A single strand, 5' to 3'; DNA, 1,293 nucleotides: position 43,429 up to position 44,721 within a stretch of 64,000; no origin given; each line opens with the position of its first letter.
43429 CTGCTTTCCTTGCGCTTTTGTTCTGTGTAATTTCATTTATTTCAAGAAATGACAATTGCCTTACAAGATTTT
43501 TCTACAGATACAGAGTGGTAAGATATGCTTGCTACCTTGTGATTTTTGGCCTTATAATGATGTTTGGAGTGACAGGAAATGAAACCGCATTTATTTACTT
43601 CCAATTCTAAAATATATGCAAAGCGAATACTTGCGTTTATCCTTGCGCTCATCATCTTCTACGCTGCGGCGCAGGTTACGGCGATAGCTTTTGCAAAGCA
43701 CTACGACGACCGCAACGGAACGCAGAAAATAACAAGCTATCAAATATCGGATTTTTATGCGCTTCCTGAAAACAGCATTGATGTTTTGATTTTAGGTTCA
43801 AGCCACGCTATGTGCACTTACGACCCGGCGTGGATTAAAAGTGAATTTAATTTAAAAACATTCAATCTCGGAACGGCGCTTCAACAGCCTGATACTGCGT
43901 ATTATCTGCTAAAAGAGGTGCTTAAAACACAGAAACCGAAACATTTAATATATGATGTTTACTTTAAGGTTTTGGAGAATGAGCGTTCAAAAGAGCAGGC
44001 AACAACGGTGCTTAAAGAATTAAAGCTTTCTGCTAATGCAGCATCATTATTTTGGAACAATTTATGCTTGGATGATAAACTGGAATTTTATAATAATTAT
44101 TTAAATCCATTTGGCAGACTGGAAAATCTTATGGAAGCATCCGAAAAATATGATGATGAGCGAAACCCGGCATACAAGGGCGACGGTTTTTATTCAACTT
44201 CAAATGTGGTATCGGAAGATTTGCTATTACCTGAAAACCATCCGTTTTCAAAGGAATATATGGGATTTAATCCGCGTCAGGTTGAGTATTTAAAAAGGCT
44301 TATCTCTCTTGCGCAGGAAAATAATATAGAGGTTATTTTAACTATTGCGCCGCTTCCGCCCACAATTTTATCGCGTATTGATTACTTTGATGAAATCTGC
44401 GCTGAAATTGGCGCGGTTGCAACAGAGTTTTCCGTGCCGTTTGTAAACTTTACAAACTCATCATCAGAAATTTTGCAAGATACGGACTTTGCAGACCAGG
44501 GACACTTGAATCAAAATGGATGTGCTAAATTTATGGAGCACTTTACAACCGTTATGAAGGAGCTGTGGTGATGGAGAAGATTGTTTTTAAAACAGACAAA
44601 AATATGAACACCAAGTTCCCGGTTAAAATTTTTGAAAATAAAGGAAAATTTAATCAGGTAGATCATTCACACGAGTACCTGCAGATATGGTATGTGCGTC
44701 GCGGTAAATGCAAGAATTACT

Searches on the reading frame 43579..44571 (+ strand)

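Call 24: search_protein_families(library=ncbifam, proteins=[window:43579-44571:+], max_evalue=0.00001)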
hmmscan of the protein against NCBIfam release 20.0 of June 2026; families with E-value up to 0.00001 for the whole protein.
window:43579-44571:+ (330 aa): 1 family
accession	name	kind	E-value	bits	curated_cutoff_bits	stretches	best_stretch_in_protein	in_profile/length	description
TIGR02171.1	Fb_sc_TIGR02171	subfamily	4.9e-06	24.8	544.35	1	47-273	634-844/912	TIGR02171 family lipoprotein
